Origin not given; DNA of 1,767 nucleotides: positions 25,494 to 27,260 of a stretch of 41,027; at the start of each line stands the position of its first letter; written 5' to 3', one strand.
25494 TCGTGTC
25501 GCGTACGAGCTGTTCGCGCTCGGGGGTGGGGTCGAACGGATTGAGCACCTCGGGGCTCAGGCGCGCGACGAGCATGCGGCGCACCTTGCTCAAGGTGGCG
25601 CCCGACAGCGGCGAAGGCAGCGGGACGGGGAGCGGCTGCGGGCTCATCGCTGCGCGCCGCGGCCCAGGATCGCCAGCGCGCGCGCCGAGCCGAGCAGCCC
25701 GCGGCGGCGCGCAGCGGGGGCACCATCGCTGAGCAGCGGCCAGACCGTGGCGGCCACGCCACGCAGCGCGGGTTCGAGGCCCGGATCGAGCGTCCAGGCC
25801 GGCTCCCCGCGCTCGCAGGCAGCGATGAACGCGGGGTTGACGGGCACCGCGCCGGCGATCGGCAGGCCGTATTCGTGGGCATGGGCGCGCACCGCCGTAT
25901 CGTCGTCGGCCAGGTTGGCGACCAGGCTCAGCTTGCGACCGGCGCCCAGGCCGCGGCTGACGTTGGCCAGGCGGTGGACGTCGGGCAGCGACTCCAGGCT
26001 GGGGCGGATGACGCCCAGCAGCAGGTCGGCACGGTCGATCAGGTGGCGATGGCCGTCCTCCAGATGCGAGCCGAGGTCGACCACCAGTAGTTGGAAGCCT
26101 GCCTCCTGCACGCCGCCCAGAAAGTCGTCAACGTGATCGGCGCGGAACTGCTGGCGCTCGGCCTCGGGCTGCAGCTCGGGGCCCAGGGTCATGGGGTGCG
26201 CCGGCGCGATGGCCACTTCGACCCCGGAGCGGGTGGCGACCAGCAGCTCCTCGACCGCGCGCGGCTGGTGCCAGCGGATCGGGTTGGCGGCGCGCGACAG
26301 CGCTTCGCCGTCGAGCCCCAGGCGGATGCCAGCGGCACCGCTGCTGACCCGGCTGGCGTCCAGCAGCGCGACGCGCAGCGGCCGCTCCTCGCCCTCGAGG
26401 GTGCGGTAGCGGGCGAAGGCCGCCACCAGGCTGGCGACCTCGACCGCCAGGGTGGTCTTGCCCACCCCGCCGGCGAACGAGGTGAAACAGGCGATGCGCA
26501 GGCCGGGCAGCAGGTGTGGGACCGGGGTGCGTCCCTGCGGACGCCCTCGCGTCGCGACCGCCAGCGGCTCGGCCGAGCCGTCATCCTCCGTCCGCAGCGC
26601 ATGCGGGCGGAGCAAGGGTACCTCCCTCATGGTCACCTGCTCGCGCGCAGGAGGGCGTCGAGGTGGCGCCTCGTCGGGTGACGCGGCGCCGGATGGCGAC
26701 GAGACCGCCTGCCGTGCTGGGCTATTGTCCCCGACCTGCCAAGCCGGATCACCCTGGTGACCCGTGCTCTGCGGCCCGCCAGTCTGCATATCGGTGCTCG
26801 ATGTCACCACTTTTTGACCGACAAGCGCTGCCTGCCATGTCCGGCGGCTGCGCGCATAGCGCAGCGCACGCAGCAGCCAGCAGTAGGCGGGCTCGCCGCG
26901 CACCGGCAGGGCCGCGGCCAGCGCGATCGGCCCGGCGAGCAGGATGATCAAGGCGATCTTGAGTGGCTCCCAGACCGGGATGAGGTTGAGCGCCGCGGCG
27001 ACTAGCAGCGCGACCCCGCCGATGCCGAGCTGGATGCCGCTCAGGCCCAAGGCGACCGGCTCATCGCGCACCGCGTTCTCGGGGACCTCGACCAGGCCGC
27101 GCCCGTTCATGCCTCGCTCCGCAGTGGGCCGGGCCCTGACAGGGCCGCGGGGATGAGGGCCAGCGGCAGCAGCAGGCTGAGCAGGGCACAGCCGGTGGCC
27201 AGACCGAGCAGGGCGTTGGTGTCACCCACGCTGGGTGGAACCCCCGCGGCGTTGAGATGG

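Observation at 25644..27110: VirB3/PrgI-like membrane domain fused to a CpaE/TadZ-type ParA-like ATPase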

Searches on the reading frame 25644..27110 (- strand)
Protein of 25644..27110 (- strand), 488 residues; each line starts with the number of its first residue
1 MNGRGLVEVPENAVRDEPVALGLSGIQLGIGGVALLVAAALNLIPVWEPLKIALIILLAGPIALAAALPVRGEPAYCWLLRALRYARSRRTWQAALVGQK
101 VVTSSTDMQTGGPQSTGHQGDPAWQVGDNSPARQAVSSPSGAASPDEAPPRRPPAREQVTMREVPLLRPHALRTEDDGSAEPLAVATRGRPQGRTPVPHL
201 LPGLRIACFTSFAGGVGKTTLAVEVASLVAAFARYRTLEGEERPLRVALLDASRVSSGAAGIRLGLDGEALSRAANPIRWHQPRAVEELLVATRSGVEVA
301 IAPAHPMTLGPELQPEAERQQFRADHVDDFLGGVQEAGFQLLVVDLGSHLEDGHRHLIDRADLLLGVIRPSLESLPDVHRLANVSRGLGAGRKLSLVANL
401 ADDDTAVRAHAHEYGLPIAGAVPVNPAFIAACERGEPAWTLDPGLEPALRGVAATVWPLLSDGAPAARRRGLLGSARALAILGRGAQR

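Call 4: search_protein_families(library=pfam, proteins=[window:25644-27110:-], max_evalue=0.01)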
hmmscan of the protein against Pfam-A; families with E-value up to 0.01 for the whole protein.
window:25644-27110:- (488 aa): 4 families
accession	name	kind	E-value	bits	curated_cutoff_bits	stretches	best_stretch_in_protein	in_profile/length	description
PF01656.29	CbiA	-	1.6e-05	25.3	25.4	1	209-237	3-30/125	CobQ/CobB/MinD/ParA nucleotide binding domain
PF12666.12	PrgI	-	0.00012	22.9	27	1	9-88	2-85/91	PrgI family protein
PF10609.15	ParA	-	0.0091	15.9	27.1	0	210-230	9-29/246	NUBPL iron-transfer P-loop NTPase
PF01277.22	Oleosin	-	0.0094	16.1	25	0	19-108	15-105/113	Oleosin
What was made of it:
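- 26820..27110 (-): N-terminal PrgI/VirB3-type domain (aa 1-97): conserved cytoplasmic lead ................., TM1 ~aa 22-45, TM2 ~aa 48-70, then a basic helix aa 75-87 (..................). Pfam PrgI aa 9-88, E 1.2e-4 (call 4).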

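Call 6: find_homologous_proteins(query=window:25644-27110:-)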
Query window:25644-27110:- (488 aa): 223 proteins with E <= 0.001 among 8000 candidates; the best 120 are listed.
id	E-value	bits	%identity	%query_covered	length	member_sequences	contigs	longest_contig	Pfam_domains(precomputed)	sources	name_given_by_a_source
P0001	0.0e+0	1058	100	100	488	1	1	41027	PF01656.30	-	-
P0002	1.4e-236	804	77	100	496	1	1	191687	PF01656.30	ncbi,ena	-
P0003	2.3e-236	804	76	100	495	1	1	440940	-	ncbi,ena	-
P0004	3.5e-234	796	76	100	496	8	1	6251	PF01656.30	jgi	jgi:Mrp family chromosome partitioning ATPase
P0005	3.5e-229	780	74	100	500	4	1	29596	PF01656.30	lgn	-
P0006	2.5e-228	777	74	99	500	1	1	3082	PF01656.30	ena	-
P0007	4.5e-219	747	69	100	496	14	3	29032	PF12666.13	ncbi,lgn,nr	ncbi:MAG: hypothetical protein FIA92_08545 [Chloroflexi bacterium]|nr:hypothetical protein [Chlorofl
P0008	1.4e-218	745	70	100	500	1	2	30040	-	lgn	-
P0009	1.1e-217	742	71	100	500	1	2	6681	PF12666.13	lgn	-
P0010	1.4e-217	742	70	100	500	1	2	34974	-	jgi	jgi:Mrp family chromosome partitioning ATPase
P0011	3.6e-217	740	70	100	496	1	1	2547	PF12666.13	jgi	jgi:Mrp family chromosome partitioning ATPase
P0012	5.7e-217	740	70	100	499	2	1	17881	PF01656.30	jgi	jgi:Mrp family chromosome partitioning ATPase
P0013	2.7e-216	737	70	100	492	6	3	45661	-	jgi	jgi:Mrp family chromosome partitioning ATPase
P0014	2.6e-214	731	69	100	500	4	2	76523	-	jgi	jgi:Mrp family chromosome partitioning ATPase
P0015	1.1e-212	726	69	100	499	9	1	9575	-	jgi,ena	-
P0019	9.1e-208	709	69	100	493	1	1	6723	PF01656.30,PF12666.13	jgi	-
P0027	8.8e-193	660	65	100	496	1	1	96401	PF01656.30,PF12666.13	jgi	jgi:CO dehydrogenase nickel-insertion accessory protein CooC1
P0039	1.0e-158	548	77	67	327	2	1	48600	-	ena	-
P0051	1.1e-130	455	70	67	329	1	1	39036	PF01656.30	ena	-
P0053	3.3e-119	417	51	100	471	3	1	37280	PF01656.30,PF12666.13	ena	-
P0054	3.9e-119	417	52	98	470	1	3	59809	PF01656.30,PF12666.13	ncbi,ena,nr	ncbi:MAG: hypothetical protein M0Z49_00300 [Chloroflexi bacterium]|nr:hypothetical protein [Chlorofl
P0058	1.1e-117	412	48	98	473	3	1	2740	PF12666.13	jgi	jgi:Mrp family chromosome partitioning ATPase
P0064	3.9e-115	404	49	98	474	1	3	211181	PF12666.13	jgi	jgi:Mrp family chromosome partitioning ATPase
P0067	5.3e-113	397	49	99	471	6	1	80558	PF01656.30,PF12666.13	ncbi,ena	-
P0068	1.5e-112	395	48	97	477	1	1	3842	PF01656.30,PF12666.13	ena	-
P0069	7.0e-112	393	47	98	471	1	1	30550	PF12666.13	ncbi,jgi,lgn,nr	ncbi:MAG TPA: PrgI family protein [Candidatus Limnocylindrales bacterium]|jgi:hypothetical protein|n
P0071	2.9e-111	391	46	98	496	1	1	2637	PF01656.30,PF12666.13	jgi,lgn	jgi:CO dehydrogenase nickel-insertion accessory protein CooC1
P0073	7.7e-111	390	48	95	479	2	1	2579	PF01656.30,PF12666.13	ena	-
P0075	2.2e-110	388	47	98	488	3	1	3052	PF01656.30,PF12666.13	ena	-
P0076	7.8e-110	386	47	98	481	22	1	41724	PF12666.13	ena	-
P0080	7.3e-109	383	49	98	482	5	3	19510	PF12666.13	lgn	-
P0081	1.0e-108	383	48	97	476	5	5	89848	PF10609.16,PF01656.30,PF12666.13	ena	-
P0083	1.3e-108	382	48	98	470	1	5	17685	PF12666.13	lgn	-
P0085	4.6e-108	381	46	98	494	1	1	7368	PF01656.30,PF12666.13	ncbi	-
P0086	9.8e-108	379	49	94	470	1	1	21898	PF01656.30,PF12666.13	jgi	jgi:MinD-like ATPase involved in chromosome partitioning or flagellar assembly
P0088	1.5e-107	379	48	94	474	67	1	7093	PF01656.30,PF12666.13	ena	-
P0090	1.5e-107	379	48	97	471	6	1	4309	PF10609.16,PF01656.30,PF12666.13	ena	-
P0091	2.2e-107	378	45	99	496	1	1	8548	PF01656.30,PF12666.13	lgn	-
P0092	3.3e-107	378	47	98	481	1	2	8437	PF01656.30,PF12666.13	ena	-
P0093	3.9e-107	377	45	98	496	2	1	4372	PF12666.13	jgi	jgi:Mrp family chromosome partitioning ATPase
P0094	6.1e-107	377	46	97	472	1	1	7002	PF12666.13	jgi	jgi:MinD-like ATPase involved in chromosome partitioning or flagellar assembly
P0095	1.4e-106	376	45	98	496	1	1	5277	PF01656.30,PF12666.13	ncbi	-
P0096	1.6e-106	375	46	98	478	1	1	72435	PF01656.30,PF12666.13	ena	-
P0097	2.3e-106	375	46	98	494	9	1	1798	PF12666.13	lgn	-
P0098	3.5e-106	374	47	98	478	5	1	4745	PF01656.30,PF12666.13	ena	-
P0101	7.9e-106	373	47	97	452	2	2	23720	PF12666.13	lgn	-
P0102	8.2e-106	373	44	98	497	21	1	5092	PF01656.30,PF12666.13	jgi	jgi:MinD-like ATPase involved in chromosome partitioning or flagellar assembly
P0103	1.3e-105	373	44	98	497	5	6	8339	PF01656.30,PF12666.13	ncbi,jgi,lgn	jgi:Mrp family chromosome partitioning ATPase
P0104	1.7e-105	372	48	98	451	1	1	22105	PF01656.30,PF12666.13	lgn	-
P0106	5.5e-105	370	45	98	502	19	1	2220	PF12666.13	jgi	jgi:MinD-like ATPase involved in chromosome partitioning or flagellar assembly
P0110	1.2e-104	369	46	97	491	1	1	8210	PF01656.30,PF12666.13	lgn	-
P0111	3.5e-104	368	47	98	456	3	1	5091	PF01656.30,PF12666.13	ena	-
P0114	7.5e-104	367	46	98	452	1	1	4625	PF01656.30,PF12666.13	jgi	jgi:MinD-like ATPase involved in chromosome partitioning or flagellar assembly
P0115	1.3e-103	366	48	90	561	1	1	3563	PF12666.13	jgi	jgi:Mrp family chromosome partitioning ATPase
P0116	1.5e-103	366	46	97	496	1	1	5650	PF01656.30,PF12666.13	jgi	jgi:MinD-like ATPase involved in chromosome partitioning or flagellar assembly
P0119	2.7e-103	365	44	98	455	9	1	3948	PF01656.30,PF12666.13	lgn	-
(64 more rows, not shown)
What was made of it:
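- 25644..27110 (-): Whole fusion gene, 488 aa: PrgI/VirB3-like hairpin, disordered tether, MinD-like ATPase domain. 223 homologues, more than 100 of them full length (call 6).
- Checked: Codon bias and 223 homologues (call 6) identify this one as the real gene.
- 223 homologues, more than 100 full length at 44-77% identity (call 6).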

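Call 9: search_protein_families(library=ncbifam, proteins=[window:25644-27110:-], max_evalue=0.01)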
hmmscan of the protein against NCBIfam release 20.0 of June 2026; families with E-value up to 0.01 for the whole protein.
window:25644-27110:- (488 aa): 4 families
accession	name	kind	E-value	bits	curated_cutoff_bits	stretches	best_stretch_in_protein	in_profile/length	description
TIGR01968.1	minD_bact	equivalog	7.5e-06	25.5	212.9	1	318-438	92-217/261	septum site-determining protein MinD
NF041546.1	ParA_partition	equivalog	8.5e-05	22.2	180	0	213-230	8-25/203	ParA family partition ATPase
TIGR03371.1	cellulose_yhjQ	equivalog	0.00024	20.7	157.85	0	210-231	7-28/246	cellulose biosynthesis protein BcsQ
TIGR01969.1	minD_arch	subfamily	0.0081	15.4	201.75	0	323-439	94-211/251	cell division ATPase MinD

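Call 10: find_encoding_contigs(protein=P0003, flank=10000, max_places=2)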
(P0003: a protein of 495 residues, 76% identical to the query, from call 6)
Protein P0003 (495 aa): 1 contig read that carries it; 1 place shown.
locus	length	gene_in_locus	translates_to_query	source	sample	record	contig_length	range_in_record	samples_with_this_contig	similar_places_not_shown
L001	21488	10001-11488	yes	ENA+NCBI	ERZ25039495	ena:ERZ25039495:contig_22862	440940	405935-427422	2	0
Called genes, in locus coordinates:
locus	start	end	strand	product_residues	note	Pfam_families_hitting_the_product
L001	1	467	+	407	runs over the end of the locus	-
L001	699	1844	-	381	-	PF01420:Methylase_S (faint)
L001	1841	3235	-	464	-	PF12161:HsdM_N (weak), PF02384:N6_Mtase, PF01170:UPF0020 (weak), PF07669:Eco57I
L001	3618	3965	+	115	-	-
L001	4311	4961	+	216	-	-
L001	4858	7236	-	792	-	PF00270:DEAD, PF04851:ResIII, PF18766:SWI2_SNF2, PF00271:Helicase_C (weak), PF08463:EcoEI_R_C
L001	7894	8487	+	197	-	PF02604:PhdYeFM_antitox (weak)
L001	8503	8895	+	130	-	PF18895:T4SS_pilin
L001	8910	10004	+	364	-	-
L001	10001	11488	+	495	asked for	-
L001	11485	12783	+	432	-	PF00437:T2SSE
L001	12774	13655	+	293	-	-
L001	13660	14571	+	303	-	-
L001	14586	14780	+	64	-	-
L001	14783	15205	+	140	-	PF07811:TadE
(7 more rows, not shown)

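Call 11: find_encoding_contigs(protein=P0064, flank=10000, max_places=2)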
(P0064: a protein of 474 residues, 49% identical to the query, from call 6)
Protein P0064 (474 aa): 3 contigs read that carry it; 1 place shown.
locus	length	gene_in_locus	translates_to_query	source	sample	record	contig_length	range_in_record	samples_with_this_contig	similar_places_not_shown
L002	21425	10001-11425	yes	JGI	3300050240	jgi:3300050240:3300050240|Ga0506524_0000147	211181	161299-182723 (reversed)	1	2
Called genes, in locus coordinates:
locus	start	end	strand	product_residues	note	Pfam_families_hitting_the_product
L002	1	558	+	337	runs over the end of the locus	PF01261:AP_endonuc_2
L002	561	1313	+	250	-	PF13483:Lactamase_B_3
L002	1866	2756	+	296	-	PF02826:2-Hacid_dh_C (weak), PF03446:NAD_binding_2, PF03807:F420_oxidored (weak), PF14833:NAD_binding_11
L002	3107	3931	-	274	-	PF09339:HTH_IclR, PF01614:IclR_C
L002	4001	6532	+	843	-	PF00456:Transketolase_N, PF17831:PDH_E1_M (weak), PF22613:Transketolase_C_1 (weak)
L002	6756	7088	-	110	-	-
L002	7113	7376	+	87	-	-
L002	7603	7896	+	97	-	PF02604:PhdYeFM_antitox (faint)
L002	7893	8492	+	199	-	PF02604:PhdYeFM_antitox (weak)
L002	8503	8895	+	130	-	PF18895:T4SS_pilin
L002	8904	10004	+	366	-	-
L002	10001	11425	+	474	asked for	PF12666:PrgI (faint)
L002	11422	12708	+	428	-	PF00437:T2SSE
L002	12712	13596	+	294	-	-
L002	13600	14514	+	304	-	PF00482:T2SSF (weak)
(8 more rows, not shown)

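Call 25: search_protein_families(library=pfam, alignment_id=A4, max_evalue=0.01)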
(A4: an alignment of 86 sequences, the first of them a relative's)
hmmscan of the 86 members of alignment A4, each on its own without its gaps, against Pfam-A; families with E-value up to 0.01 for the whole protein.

A. member 1, P0001 (488 aa): 4 families
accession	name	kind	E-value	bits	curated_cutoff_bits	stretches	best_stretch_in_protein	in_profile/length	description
PF01656.29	CbiA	-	1.6e-05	25.3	25.4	1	209-237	3-30/125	CobQ/CobB/MinD/ParA nucleotide binding domain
PF12666.12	PrgI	-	0.00012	22.9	27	1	9-88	2-85/91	PrgI family protein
PF10609.15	ParA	-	0.0091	15.9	27.1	0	210-230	9-29/246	NUBPL iron-transfer P-loop NTPase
PF01277.22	Oleosin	-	0.0094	16.1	25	0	19-108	15-105/113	Oleosin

B. families by the number of members that match (of 86 scanned): 10 families
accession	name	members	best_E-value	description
PF12666.12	PrgI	85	4.3e-08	PrgI family protein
PF01656.29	CbiA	75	7e-10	CobQ/CobB/MinD/ParA nucleotide binding domain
PF13481.12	AAA_25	37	4.6e-05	AAA domain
PF10609.15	ParA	36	5.2e-06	NUBPL iron-transfer P-loop NTPase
PF13614.12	AAA_31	17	0.00025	AAA domain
PF13500.12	AAA_26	5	0.0023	AAA domain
PF22232.2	TraI_hel_assoc_N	1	0.0043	TraI helicase-associated ssDNA bd, N-terminal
PF07015.17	VirC1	1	0.0059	VirC1 protein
PF13551.12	HTH_29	1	0.0092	Winged helix-turn helix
PF01277.22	Oleosin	1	0.0094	Oleosin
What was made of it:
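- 26820..27110 (-): 85 of 86 family members hit PrgI, best 4.3e-8 (call 25).
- On VirB3 / PrgI family (PF12666): 85 of 86 family members hit at E<=0.01, best 4.3e-8 (call 25).
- Checked: However, 85 of 86 family members hit PrgI at E<=0.01, best 4.3e-8 (call 25).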

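Call 29: find_encoding_contigs(protein=P0039, flank=6000, max_places=2)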
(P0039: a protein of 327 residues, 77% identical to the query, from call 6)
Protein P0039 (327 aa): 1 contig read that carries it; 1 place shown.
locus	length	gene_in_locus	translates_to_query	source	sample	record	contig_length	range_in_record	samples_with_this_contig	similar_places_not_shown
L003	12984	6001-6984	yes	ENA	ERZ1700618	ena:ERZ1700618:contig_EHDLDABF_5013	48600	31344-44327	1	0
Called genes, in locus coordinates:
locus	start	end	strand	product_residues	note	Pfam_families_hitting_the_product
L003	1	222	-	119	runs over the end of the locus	-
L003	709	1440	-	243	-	PF00271:Helicase_C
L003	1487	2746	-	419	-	PF00176:SNF2-rel_dom, PF13872:AAA_34 (faint), PF00270:DEAD, PF04851:ResIII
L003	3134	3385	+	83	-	-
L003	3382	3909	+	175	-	PF02604:PhdYeFM_antitox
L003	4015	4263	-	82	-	-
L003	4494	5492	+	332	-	PF19590:TrbL_3 (weak)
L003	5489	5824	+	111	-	-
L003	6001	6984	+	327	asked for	-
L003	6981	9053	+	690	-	PF00437:T2SSE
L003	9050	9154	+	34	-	-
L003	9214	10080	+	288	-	-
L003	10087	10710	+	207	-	-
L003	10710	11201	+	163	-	-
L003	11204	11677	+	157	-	-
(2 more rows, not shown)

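Call 30: find_encoding_contigs(protein=P0051, flank=6000, max_places=2)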
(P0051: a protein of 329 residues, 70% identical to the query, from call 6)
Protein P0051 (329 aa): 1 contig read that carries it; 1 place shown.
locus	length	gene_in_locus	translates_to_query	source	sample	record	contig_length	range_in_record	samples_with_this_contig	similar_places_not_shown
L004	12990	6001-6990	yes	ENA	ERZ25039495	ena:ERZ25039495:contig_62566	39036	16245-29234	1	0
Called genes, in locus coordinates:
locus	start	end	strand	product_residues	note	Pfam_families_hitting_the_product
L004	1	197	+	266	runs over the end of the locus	PF13091:PLDc_2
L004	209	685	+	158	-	PF03852:Vsr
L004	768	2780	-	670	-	PF02518:HATPase_c (faint), PF13589:HATPase_c_3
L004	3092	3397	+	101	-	-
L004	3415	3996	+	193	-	PF02604:PhdYeFM_antitox (weak)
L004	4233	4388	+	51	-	-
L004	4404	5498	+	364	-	-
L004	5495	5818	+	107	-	PF12666:PrgI (weak)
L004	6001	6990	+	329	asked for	PF01656:CbiA (faint)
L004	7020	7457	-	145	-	-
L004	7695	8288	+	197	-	PF00437:T2SSE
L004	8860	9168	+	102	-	-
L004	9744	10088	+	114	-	-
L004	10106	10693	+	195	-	-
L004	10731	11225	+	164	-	-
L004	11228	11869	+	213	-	-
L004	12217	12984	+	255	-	-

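Call 32: predict_structure(alignment_id=A4)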
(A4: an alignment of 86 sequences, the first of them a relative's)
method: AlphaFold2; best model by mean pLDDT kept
length: 488 residues; sequences in the alignment: 86
mean_pLDDT: 72.4   pTM: 0.58
mean pLDDT of the five models: 72.4, 72.2, 71.4, 71.2, 70.9
residues with pLDDT >= 90: 205; 70-90: 100; 50-70: 38; < 50: 145
segments of 3 or more residues with pLDDT < 50: 1-10, 12-14, 91-96, 98-197, 464-488
pLDDT, mean of each block of 10 residues (from residue 1): 41 52 75 86 91 87 75 69 70 44 36 33 33 32 34 33 31 33 34 44 88 95 98 87 93 93 95 86 82 96 85 62 90 94 95 96 97 92 96 97 94 96 97 96 96 92 44 42 35
secondary structure, 60 per line:
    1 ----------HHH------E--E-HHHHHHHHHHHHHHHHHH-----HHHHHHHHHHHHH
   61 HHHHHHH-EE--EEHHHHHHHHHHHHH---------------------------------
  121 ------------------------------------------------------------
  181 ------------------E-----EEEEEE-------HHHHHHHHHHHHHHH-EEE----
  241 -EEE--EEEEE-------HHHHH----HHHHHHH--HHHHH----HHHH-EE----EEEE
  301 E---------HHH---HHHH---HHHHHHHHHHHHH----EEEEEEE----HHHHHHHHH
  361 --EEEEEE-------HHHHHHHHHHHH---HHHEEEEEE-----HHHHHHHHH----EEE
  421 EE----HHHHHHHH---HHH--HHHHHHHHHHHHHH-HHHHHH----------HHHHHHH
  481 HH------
elements in order: H25-42 H48-67 H75-87 E205-210 H218-232 E234-236 E242-244 E247-251 H259-263 H268-274 H277-281 H286-289 E297-301 H317-320 H324-336 E341-347 H352-360 E363-368 H376-387 E394-399 H405-413 E418-422 H427-434 H443-456 H458-463 H474-482
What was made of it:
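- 26520..26840 (-): Disordered, compositionally biased tether (aa 91-197), variable in length between homologues. pLDDT <50 for aa 98-197 (call 32).
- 25647..25721 (-): C-terminal basic/hydrophobic tail (aa 464-488, ........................), loosely conserved. Low pLDDT (call 32).
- Checked: ATPase domain: aa ~198-463, pLDDT mostly >85 (call 32).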

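Call 40: fold_search(model_id=the predicted structure, library=pdb)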
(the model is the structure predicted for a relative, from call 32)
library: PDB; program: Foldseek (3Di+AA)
matches with E <= 10: 1497; with E <= 0.001: 254
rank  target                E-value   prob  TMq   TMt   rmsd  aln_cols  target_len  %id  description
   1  5j1j_B                1.0e-13  1.00  0.40  0.75   4.0       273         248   19  Structure of FleN-AMPPNP complex (released 2017-03-29)
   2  4rz3_A                2.8e-13  1.00  0.41  0.78   3.3       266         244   18  Crystal structure of the MinD-like ATPase FlhG (released 2015-03-04)
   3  4v02_A                7.6e-13  1.00  0.39  0.74   4.2       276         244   21  MinC:MinD cell division protein complex, Aquifex aeolicus (released 2015-01-14)
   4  4rz2_B                8.1e-13  1.00  0.41  0.75   4.5       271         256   18  Crystal structure of the MinD-like ATPase FlhG (released 2015-03-04)
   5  5j1j_A                8.5e-13  1.00  0.40  0.68   8.0       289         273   20  Structure of FleN-AMPPNP complex (released 2017-03-29)
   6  8p53_A                9.1e-13  1.00  0.40  0.69   4.3       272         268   20  Cryo-EM structure of the c-di-GMP-free FleQ-FleN master regulator complex of P. aeruginosa (released 2023-12-13)
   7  8ray_A                2.1e-12  1.00  0.41  0.73   4.4       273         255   22  ParA in complex with ATP (released 2025-03-26)
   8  1hyq                  2.2e-12  1.00  0.41  0.81   3.5       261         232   20  MIND BACTERIAL CELL DIVISION REGULATOR FROM A. FULGIDUS (released 2001-03-14)
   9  8pb9_A                2.3e-12  1.00  0.40  0.70   8.2       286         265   20  Cryo-EM structure of the c-di-GMP-bound FleQ-FleN master regulator complex from Pseudomonas aeruginosa (released 2023-12-13)
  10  4v03_A                2.6e-12  1.00  0.40  0.77   3.7       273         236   20  MinD cell division protein, Aquifex aeolicus (released 2015-01-14)
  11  4v02_B                3.3e-12  1.00  0.40  0.75   4.7       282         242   21  MinC:MinD cell division protein complex, Aquifex aeolicus (released 2015-01-14)
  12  8ray_B                3.8e-12  1.00  0.40  0.72   4.5       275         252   21  ParA in complex with ATP (released 2025-03-26)
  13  4rz2_A                5.4e-12  1.00  0.42  0.76   4.0       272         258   19  Crystal structure of the MinD-like ATPase FlhG (released 2015-03-04)
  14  7ejw_B                6.8e-12  1.00  0.40  0.69   4.4       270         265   20  Crystal structure of FleN in complex with FleQ AAA+ doamain (released 2021-12-22)
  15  7ejw_A                6.8e-12  1.00  0.40  0.67   8.8       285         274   19  Crystal structure of FleN in complex with FleQ AAA+ doamain (released 2021-12-22)
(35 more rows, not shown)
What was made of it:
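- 25722..26519 (-): MinD/FlhG/FleN-fold P-loop ATPase domain (aa 198-463). Foldseek hits FleN 5j1j 1e-13, FlhG 4rz3 and MinD 1hyq with TMt 0.75-0.81 (call 40). pLDDT mostly 85-98 (call 32).
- Checked: Foldseek finds FleN, FlhG, MinD and ParA/Soj at E~1e-13 to 1e-10, TM-score 0.7-0.8 normalised to the target (call 40).
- Tried and rejected: The 50 Foldseek rows returned are FleN, FlhG, MinD, Soj and other P-loop ATPases of the same fold (call 40).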
